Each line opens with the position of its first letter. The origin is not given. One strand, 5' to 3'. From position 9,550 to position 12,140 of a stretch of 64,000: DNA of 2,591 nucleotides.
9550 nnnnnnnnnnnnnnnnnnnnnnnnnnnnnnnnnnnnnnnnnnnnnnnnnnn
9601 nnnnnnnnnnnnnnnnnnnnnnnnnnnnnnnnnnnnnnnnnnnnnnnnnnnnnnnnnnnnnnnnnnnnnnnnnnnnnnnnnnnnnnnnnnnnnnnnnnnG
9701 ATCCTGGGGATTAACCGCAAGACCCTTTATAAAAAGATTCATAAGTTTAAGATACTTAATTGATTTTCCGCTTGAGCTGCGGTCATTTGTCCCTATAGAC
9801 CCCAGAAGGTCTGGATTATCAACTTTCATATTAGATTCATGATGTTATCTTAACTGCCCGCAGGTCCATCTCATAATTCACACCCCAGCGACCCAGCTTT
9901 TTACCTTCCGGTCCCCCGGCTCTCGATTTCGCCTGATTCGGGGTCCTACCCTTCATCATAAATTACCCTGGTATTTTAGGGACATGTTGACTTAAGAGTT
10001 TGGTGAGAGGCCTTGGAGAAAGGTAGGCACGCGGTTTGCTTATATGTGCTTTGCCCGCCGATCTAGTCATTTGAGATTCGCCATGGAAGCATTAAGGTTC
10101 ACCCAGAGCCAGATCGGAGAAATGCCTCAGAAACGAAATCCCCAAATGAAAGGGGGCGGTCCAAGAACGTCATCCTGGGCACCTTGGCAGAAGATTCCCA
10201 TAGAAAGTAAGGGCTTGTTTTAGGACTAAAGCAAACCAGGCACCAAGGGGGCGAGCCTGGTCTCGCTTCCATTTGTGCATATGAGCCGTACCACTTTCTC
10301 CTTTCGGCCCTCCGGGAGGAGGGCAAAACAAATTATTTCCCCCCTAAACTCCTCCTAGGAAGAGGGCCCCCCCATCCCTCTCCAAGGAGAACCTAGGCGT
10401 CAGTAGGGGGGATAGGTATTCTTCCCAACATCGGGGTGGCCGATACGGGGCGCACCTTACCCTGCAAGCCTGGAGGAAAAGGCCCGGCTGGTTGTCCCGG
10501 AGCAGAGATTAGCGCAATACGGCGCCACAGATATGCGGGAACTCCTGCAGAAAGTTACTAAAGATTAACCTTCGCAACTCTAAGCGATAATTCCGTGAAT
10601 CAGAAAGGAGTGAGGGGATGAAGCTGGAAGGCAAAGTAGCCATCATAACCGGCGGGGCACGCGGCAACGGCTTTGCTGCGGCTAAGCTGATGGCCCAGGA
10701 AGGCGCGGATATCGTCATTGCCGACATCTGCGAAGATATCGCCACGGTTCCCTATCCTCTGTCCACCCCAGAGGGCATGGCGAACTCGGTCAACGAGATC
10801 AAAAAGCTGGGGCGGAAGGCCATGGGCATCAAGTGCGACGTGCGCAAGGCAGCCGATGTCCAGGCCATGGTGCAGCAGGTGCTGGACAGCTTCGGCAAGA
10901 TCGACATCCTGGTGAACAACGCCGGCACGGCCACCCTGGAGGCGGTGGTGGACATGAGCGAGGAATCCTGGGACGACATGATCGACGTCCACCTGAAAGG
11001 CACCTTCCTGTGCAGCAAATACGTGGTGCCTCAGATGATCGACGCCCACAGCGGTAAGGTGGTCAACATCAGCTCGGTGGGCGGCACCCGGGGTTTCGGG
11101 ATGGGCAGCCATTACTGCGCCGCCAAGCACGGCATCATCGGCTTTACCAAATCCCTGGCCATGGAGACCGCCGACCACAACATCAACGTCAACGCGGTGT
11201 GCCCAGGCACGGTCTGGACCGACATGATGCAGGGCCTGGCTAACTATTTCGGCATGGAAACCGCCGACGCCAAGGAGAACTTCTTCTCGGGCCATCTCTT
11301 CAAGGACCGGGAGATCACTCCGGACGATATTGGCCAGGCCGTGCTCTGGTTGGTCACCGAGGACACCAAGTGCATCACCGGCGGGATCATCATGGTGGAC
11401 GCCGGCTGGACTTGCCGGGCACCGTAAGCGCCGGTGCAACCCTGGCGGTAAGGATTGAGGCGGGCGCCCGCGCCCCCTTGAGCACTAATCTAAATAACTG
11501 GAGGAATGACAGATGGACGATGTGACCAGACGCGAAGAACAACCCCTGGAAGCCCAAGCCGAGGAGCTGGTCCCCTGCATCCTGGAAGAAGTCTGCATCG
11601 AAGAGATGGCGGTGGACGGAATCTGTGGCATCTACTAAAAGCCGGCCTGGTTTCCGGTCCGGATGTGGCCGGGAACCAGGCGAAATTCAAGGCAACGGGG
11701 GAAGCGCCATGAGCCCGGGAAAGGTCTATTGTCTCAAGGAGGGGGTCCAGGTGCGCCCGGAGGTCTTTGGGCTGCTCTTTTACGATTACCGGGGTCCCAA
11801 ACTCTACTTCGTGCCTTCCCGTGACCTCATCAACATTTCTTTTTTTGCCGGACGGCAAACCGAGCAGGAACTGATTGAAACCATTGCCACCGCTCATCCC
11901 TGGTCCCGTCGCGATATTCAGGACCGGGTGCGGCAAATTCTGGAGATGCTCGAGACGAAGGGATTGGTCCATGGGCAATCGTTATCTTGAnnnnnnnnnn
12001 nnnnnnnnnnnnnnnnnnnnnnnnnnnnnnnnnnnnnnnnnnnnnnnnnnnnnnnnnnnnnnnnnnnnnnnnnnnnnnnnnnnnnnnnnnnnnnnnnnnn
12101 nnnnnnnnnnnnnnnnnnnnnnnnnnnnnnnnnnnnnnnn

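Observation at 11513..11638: MftA-type precursor with an Ile-Tyr terminus (…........) instead of Val-Tyr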

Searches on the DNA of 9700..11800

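Call 51: search_rna_families(source=window, start=9700, end=11800, threshold=evalue, max_evalue=1)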
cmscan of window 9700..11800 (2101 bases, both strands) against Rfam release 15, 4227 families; matches with E-value up to 1: 1.
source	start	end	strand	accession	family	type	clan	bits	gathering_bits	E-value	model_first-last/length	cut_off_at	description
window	11253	11326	-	RF00223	IRES_Bip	Cis-reg; IRES;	-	14.9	40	0.091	1-263/263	no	bip internal ribosome entry site (IRES)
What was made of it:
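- Tried and rejected: A structured RNA in the 850-bp gene-free leader or around mftA: Rfam gave only a sub-threshold, irrelevant hit (call 51).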

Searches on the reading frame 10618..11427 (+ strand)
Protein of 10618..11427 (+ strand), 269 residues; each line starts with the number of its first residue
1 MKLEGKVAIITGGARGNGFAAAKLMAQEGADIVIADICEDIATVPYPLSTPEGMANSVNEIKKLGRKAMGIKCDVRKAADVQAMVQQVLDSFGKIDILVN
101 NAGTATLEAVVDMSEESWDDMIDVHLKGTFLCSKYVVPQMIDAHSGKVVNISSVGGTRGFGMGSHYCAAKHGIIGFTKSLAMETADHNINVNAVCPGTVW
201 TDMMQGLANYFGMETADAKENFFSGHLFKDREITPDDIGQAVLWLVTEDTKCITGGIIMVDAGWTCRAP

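Call 5: search_protein_families(library=ncbifam, proteins=[window:10618-11427:+], max_evalue=0.01)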
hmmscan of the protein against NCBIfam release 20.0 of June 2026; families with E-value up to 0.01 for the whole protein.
window:10618-11427:+ (269 aa): 230 families (the best 25 are shown)
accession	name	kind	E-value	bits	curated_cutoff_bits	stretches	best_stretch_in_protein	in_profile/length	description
NF040490.1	SDR_subfam_3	subfamily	1e-153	510.4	385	1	2-269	1-268/268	mycofactocin-coupled SDR family oxidoreductase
TIGR03971.1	SDR_subfam_1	subfamily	4.1e-86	288.7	300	1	3-265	1-269/271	mycofactocin-coupled SDR family oxidoreductase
NF009093.0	PRK12429.1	subfamily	5e-66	222.6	258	1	1-266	1-258/259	3-hydroxybutyrate dehydrogenase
NF009467.0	PRK12826.1-3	subfamily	2.9e-64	216.8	269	1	2-265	5-271/274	SDR family mycofactocin-dependent oxidoreductase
NF004791.0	PRK06138.1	equivalog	1e-63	215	312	1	1-266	1-251/252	SDR family oxidoreductase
NF005559.1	PRK07231.1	subfamily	3e-62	210.4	215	1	2-265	1-248/249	glucose 1-dehydrogenase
NF004818.0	PRK06172.1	equivalog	3.4e-62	210.1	336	1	1-265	3-251/253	SDR family oxidoreductase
TIGR01963.1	PHB_DH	subfamily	8.4e-61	205.4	307.05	1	6-266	2-254/255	3-hydroxybutyrate dehydrogenase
NF004198.0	PRK05653.1-3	equivalog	1.7e-59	201.3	296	1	2-263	4-245/248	3-oxoacyl-ACP reductase FabG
NF009466.0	PRK12826.1-2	subfamily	1.6e-58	198.1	222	1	6-266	4-246/248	3-oxoacyl-ACP reductase FabG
NF005309.0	PRK06841.1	subfamily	1.8e-57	194.7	286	1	2-266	12-254/255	GolD/DthD family dehydrogenase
TIGR01830.1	3oxo_ACP_reduc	equivalog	3.8e-57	193.7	297.75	1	8-263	1-237/239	3-oxoacyl-[acyl-carrier-protein] reductase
TIGR04504.1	SDR_subfam_2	subfamily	1.4e-54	185.5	250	1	6-265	2-259/260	mycofactocin-coupled SDR family oxidoreductase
NF009931.0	PRK13394.1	subfamily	1.3e-53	182.2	340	1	2-266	4-261/262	3-hydroxybutyrate dehydrogenase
NF052558.1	MBtsdlDhBudC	equivalog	1.5e-53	182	270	1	4-266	2-243/250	meso-2,3-butanediol dehydrogenase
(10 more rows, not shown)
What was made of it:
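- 10618..11427 (+): mycofactocin-coupled SDR oxidoreductase, subfamily 3. NF040490 510.4 bits (cut-off 385) (call 5).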

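Call 6: search_protein_families(library=pfam, proteins=[window:10618-11427:+], max_evalue=0.01)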
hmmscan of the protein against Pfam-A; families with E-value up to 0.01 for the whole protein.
window:10618-11427:+ (269 aa): 3 families
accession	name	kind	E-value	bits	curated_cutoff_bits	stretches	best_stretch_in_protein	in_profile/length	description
PF13561.12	adh_short_C2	-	1.8e-58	198.3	27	1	14-265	3-236/236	Enoyl-(Acyl carrier protein) reductase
PF00106.31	adh_short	-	3.6e-57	193.4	26.6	1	6-206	1-189/195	short chain dehydrogenase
PF08659.16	KR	-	2.4e-15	57.4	22.6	1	9-172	4-155/180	KR domain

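Call 42: search_solved_structures(query=window:10618-11427:+, max_evalue=1e-30, show_alignments=2)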
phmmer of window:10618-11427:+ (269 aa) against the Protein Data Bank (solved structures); distinct sequences matched with E-value up to 1e-30: 119 (the best 60 are shown).
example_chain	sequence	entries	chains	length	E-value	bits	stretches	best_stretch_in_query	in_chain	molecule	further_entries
3oec_A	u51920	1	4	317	6.6e-52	179.9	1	2-268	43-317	Carveol dehydrogenase (MythA.01326.c, A0R518 homolog)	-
3t7c_A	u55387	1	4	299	1.1e-49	172.6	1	2-263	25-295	Carveol dehydrogenase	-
2et6_A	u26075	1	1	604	1.5e-49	172.1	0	2-198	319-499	(3R)-hydroxyacyl-CoA dehydrogenase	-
3s55_A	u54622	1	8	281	2.2e-49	171.6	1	3-267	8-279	Putative short-chain dehydrogenase/reductase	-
3sx2_A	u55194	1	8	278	1.4e-47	165.7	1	3-264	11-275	Putative 3-ketoacyl-(acyl-carrier-protein) reductase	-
4weo_A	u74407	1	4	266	6.6e-46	160.2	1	3-265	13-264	Putative acetoin(Diacetyl) reductase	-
5ej2_A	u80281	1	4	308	1.8e-45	158.8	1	3-264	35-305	Carveol dehydrogenase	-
2uvd_A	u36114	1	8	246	9.5e-45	156.4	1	3-264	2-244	3-OXOACYL-(ACYL-CARRIER-PROTEIN) REDUCTASE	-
4dqx_A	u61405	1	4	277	2.5e-44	155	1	2-264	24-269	Probable oxidoreductase protein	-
3uve_A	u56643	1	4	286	4.4e-44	154.2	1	2-264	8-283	Carveol dehydrogenase ((+)-trans-carveol dehydrogenase)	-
4jro_A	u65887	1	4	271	8.3e-44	153.3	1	1-264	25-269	FabG protein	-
7sub_A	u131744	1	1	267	1.1e-43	153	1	2-264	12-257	3-oxoacyl-reductase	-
3pgx_A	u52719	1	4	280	1.8e-43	152.3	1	3-263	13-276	carveol dehydrogenase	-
2hq1_A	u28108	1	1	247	2.2e-43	151.9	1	1-264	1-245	Glucose/ribitol dehydrogenase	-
3tsc_A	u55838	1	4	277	9.2e-40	140.1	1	2-265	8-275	Putative oxidoreductase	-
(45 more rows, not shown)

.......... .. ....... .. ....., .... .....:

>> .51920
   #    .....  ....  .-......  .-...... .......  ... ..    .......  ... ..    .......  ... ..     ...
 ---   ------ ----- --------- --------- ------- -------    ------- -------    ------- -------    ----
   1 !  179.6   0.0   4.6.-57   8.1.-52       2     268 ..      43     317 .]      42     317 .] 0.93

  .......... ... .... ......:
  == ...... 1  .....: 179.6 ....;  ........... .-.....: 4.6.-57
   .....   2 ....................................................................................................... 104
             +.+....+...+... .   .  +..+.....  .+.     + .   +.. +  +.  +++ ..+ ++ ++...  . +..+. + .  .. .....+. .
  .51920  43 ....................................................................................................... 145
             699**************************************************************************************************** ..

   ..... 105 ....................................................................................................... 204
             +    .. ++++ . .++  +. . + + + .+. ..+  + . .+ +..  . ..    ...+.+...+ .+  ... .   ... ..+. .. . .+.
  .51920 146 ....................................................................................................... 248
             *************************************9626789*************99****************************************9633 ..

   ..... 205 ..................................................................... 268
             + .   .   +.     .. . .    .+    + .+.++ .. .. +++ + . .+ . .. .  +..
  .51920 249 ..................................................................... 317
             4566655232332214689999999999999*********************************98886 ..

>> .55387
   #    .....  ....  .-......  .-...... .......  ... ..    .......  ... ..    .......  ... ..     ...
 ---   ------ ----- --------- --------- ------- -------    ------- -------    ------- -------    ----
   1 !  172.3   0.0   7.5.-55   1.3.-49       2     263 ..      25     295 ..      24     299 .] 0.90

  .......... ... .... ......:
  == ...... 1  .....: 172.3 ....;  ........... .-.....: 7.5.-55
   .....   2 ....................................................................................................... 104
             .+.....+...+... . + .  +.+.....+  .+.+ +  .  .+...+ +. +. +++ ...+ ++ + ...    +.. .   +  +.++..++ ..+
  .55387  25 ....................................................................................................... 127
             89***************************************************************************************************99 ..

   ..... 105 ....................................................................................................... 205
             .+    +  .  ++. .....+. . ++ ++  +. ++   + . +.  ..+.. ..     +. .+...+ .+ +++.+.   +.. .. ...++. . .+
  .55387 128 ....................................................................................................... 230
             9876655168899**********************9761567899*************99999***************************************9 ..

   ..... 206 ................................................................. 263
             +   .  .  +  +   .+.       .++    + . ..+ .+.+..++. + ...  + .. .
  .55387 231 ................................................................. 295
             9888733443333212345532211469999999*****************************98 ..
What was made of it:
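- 10618..11427 (+): The best solved relatives are mycobacterial 'carveol dehydrogenase' proteins 3oec and 3t7c, which share the DIC...YP..TPE insertion (call 42).
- Its closest solved relatives are the mycobacterial mycofactocin-associated nicotinoproteins (call 42).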

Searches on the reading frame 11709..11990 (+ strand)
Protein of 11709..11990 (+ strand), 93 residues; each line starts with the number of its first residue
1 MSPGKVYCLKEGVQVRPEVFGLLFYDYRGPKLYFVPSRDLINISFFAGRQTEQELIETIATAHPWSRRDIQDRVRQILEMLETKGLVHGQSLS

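Call 5: search_protein_families(library=ncbifam, proteins=[window:11709-11990:+], max_evalue=0.01)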
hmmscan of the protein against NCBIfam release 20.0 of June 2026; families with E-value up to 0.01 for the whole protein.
window:11709-11990:+ (93 aa): 1 family
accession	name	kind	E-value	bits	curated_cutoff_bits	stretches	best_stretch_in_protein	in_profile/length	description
TIGR03967.2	mycofact_MftB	equivalog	2.7e-14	53.2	33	1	4-88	3-83/85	mycofactocin biosynthesis chaperone MftB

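Call 6: search_protein_families(library=pfam, proteins=[window:11709-11990:+], max_evalue=0.01)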
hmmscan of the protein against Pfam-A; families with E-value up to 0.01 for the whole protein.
window:11709-11990:+ (93 aa): 1 family
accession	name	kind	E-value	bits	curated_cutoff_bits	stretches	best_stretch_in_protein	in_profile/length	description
PF05402.18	PqqD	-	0.0034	18.1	23.4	1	47-87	27-67/67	Coenzyme PQQ synthesis protein D (PqqD)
